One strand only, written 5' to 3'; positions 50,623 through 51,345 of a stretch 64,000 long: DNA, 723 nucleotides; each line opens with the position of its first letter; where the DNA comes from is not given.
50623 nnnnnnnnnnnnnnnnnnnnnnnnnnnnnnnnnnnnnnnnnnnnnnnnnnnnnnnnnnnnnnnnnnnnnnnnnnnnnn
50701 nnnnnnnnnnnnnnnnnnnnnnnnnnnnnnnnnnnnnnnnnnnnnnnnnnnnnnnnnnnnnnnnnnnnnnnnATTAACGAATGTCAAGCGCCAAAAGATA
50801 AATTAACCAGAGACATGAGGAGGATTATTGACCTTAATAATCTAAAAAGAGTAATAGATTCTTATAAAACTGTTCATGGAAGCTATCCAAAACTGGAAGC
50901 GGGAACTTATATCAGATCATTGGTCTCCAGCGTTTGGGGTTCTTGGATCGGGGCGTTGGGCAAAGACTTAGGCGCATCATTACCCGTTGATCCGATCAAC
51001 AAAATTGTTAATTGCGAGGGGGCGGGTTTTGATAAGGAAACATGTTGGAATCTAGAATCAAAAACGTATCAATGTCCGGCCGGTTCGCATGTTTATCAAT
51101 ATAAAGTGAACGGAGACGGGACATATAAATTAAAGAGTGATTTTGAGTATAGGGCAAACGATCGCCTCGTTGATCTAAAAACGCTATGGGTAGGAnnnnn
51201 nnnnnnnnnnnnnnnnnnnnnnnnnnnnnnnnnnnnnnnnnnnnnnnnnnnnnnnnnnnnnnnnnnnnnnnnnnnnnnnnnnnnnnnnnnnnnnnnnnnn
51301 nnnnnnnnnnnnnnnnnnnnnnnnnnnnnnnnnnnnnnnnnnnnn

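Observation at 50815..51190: Pseudopilin (GspG/type IV pilin)-like segment embedded deep inside the giant protein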

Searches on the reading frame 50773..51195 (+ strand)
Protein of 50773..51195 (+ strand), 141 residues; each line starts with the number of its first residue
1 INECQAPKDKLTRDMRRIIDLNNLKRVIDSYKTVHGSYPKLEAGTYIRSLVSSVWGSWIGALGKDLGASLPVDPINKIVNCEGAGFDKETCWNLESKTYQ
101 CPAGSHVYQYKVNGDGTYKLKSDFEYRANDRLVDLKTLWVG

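Call 19: search_solved_structures(query=A1, max_evalue=10, show_alignments=3)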
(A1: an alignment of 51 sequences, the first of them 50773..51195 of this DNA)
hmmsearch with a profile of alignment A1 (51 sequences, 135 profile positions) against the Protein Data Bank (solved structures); distinct sequences matched with E-value up to 10: 1.
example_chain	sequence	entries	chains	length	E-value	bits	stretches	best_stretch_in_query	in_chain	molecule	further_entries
1zov_A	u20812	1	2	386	1.6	12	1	43-83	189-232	Monomeric sarcosine oxidase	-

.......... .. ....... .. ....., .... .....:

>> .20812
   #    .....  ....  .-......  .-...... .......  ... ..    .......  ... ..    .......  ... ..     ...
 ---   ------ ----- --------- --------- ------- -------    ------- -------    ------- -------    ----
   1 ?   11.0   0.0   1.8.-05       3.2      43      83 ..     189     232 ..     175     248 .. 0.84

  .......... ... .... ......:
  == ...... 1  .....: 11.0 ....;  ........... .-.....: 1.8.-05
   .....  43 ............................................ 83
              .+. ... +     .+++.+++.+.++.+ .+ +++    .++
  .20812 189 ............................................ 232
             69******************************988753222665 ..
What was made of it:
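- A profile search of PDB sequences finds no pilin (call 19).
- Tried and rejected: A profile of the segment family searched against all PDB sequences returned only a spurious sarcosine oxidase hit at E 1.6 (call 19).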

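Call 27: predict_structure(alignment_id=A1)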
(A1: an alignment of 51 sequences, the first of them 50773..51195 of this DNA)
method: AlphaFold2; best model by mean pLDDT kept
length: 141 residues; sequences in the alignment: 51
mean_pLDDT: 88.5   pTM: 0.80
mean pLDDT of the five models: 88.5, 88.1, 88.0, 87.5, 86.3
residues with pLDDT >= 90: 112; 70-90: 9; 50-70: 13; < 50: 7
segments of 3 or more residues with pLDDT < 50: 130-134
pLDDT, mean of each block of 10 residues (from residue 1): 67 95 97 97 90 96 97 94 93 95 94 95 80 53 54
secondary structure, 60 per line:
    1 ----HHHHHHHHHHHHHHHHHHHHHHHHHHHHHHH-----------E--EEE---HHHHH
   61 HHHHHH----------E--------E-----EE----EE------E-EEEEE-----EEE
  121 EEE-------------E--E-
elements in order: H5-35 E50-52 H56-66 E108-112 E118-123
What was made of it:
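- On Type IV pilin / T2SS pseudopilin (type IV filament subunits): AF2 model pLDDT 88.5 (call 27).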

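Call 37: fold_search(model_id=the predicted structure, library=pdb)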
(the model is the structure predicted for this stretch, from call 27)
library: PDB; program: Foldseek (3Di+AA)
matches with E <= 10: 83; with E <= 0.001: 0
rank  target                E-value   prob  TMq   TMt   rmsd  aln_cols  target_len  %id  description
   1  4iuq_A                1.6e+00  0.08  0.14  0.15   7.4        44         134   16  crystal structure of SHH1 SAWADEE domain (released 2013-05-01)
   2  4iup_B                3.0e+00  0.06  0.14  0.15   7.5        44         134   16  crystal structure of Se-substituted arabidopsis thaliana SHH1 SAWADEE domain L200M/L218M mutant (released 2013-05-01)
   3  9i5i_E                3.6e+00  0.08  0.19  0.09   3.3        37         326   14  PR1 phage heterodimeric DNA ligase in complex with 21-mer nicked DNA (random sequence) (released 2026-02-18)
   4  2g1l                  3.6e+00  0.06  0.17  0.23   9.1        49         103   18  Crystal structure of the FHA domain of human kinesin family member C (released 2006-02-28)
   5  8azk_M                3.6e+00  0.02  0.11  0.07   2.9        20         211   20  Bovine 20S proteasome, untreated (released 2024-03-20)
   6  7a4v                  4.1e+00  0.02  0.11  0.03  12.6        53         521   13  Crystal structure of lid-truncated ADP-bound BiP in an oligomeric state (released 2020-12-16)
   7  4bzy_A                4.1e+00  0.02  0.13  0.05   9.8        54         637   18  Crystal structure of human glycogen branching enzyme (GBE1) (released 2013-09-25)
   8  1u00_A                4.6e+00  0.03  0.15  0.10  10.8        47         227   15  HscA substrate binding domain complexed with the IscU recognition peptide ELPPVKIHC (released 2004-10-05)
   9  9g7g_O                5.0e+00  0.05  0.16  0.10   5.3        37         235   16  Structure of the clippase PaJOS from Pigmentiphaga aceris (released 2025-04-23)
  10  9g7g_M                5.3e+00  0.03  0.12  0.08   8.6        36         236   17  Structure of the clippase PaJOS from Pigmentiphaga aceris (released 2025-04-23)
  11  7zv1_A                5.3e+00  0.02  0.10  0.13   5.2        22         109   36  Crystal Structure of Aichivirus A 2A protein L64M, L109M mutant (released 2023-05-31)
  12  3ddn_B                5.3e+00  0.02  0.14  0.05   8.9        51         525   22  Crystal structure of hydroxypyruvic acid phosphate bound D-3-phosphoglycerate dehydrogenase in mycobacterium tuberculo (released 2008-07-22)
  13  6i22_A                5.3e+00  0.01  0.15  0.15  14.0       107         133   15  Flavin Analogue Sheds Light on Light-Oxygen-Voltage Domain Mechanism (released 2019-05-29)
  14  9g7g_A                5.6e+00  0.06  0.17  0.11   4.9        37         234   14  Structure of the clippase PaJOS from Pigmentiphaga aceris (released 2025-04-23)
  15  5j3q_A                5.6e+00  0.04  0.15  0.17   9.1        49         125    6  Crystal structure of S. pombe Dcp1:Edc1 mRNA decapping complex (released 2016-05-18)
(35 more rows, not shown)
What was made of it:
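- On Type IV pilin / T2SS pseudopilin (type IV filament subunits): Foldseek is negative (call 37).
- Foldseek against the PDB finds nothing at E<1 (call 37). Foldseek and the PDB sequence profile are negative (calls 19, 37).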

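Call 41: search_protein_representatives(alignment_id=A1)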
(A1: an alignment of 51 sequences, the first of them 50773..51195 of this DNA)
Query: 51 sequences, 135 profile positions. Proteins with E-value up to 0.001 (for the whole library): 1595; up to 1e-10: 1360; up to 1e-30: 446. The best 150 are listed.
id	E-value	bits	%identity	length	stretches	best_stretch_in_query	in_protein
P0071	3.6e-49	182.5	-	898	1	2-135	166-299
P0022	4.4e-49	182.2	-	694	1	2-135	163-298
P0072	6.8e-49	181.6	-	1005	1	2-135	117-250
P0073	9.5e-49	181.1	-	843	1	2-135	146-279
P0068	1.0e-48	181.0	-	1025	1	2-135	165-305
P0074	1.2e-48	180.8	-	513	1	1-134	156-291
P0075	1.5e-48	180.5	-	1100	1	2-135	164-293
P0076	3.7e-48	179.2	-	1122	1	2-135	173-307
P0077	4.0e-48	179.1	-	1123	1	2-135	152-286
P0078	4.5e-48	178.9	-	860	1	2-135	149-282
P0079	5.1e-48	178.8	-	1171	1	2-135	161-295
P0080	8.2e-48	178.1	-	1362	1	2-135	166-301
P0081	1.0e-47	177.8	-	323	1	1-135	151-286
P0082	1.1e-47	177.7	-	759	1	2-135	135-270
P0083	1.5e-47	177.2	-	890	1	2-135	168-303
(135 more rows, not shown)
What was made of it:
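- Checked: A profile search finds 1,595 clusters at 50% identity (call 41).
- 1,595 clusters match, 1,360 of them at E<=1e-10 (call 41).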

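Call 42: search_protein_families(library=pfam, alignment_id=A1, max_evalue=10)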
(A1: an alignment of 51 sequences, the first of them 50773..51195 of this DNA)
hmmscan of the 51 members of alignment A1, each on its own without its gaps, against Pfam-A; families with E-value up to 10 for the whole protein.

A. member 1, window:50773-51195:+ (141 aa): 2 families
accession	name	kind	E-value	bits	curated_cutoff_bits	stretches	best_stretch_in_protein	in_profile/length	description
PF08334.16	T2SSG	-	0.099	13.2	21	1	19-57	16-52/108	Type II secretion system (T2SS), protein G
PF06514.17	PsbU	-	0.16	12.5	24.5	1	9-42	5-36/93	Photosystem II 12 kDa extrinsic protein (PsbU)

B. families by the number of members that match (of 51 scanned): 17 families
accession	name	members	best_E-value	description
PF08334.16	T2SSG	11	0.00099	Type II secretion system (T2SS), protein G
PF13360.13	PQQ_2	3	7.4e-05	Outer membrane protein assembly factor BamB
PF04706.18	Dickkopf_N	2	0.4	Dickkopf N-terminal cysteine-rich region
PF18870.6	HEPN_RES_NTD1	1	0.014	HEPN/RES N-terminal domain 1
PF07596.16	SBP_bac_10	1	0.019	Protein of unknown function (DUF1559)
PF07631.16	PSD4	1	0.028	Protein of unknown function (DUF1592)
PF07249.18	Cerato-platanin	1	0.03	Cerato-platanin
PF01806.23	Paramyxo_P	1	0.058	Paramyxovirinae P phosphoprotein C-terminal region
PF23416.1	DUF7107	1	0.069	Domain of unknown function (DUF7107)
PF20646.2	Hpf1_C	1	0.072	Hpf1 C-terminal YTTT repeat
PF19316.4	PIGO_PIGG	1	0.077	GPI ethanolamine phosphate transferase membrane region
PF23527.1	Microp_apicomplexa_14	1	0.14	Apicomplexa microprotein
PF06514.17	PsbU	1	0.16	Photosystem II 12 kDa extrinsic protein (PsbU)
PF12041.13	DELLA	1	0.16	Transcriptional regulator DELLA protein N terminal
PF13472.12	Lipase_GDSL_2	1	0.21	GDSL-like Lipase/Acylhydrolase family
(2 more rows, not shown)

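Call 76: search_protein_families(library=ncbifam, alignment_id=A1, max_evalue=10)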
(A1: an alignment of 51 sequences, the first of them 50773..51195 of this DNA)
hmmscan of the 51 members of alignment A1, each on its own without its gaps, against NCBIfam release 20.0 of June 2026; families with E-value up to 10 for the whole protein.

A. member 1, window:50773-51195:+ (141 aa): 1 family
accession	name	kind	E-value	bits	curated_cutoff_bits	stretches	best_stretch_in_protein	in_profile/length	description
NF002708.1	PRK02515.1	equivalog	0.022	14.6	85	1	7-41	47-79/137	photosystem II complex extrinsic protein PsbU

B. families by the number of members that match (of 51 scanned): 9 families
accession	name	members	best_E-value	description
TIGR01710.1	typeII_sec_gspG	6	0.0076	type II secretion system major pseudopilin GspG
TIGR01377.1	soxA_mon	3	0.005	amino oxidase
NF007553.0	PRK10173.1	1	0.0058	bifunctional glucose-1-phosphatase/inositol phosphatase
TIGR04201.1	Myxo_Cys_RPT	1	0.0067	Cys-rich repeat-containing protein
NF002708.1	PRK02515.1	1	0.022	photosystem II complex extrinsic protein PsbU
NF047900.1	AspMetLigLdmS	1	0.024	L-aspartate--L-methionine ligase LdmS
TIGR03486.1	cas_csx13_C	1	0.054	CRISPR-associated protein Cas8a1/Csx13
NF038127.1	FDP_fam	1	0.097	DVUA0089 family protein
TIGR04439.1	histamin_N_OH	1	0.22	putative histamine N-monooxygenase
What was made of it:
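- On Pfam PF08334 T2SSG / NCBIfam TIGR01710 GspG: T2SSG is the most frequently hit family (11/51), and TIGR01710 likewise (6/51, best E 0.0076) (calls 42, 76).
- Pfam T2SSG is the family hit by most members (11/51, best E 1e-3) and NCBIfam GspG TIGR01710 likewise (6/51) (calls 42, 76). hhalign against GspG gives P about 3e-5, with shuffled controls at P 0.04 or worse. Two HMM libraries each rank GspG first among thousands of families (calls 42, 76).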
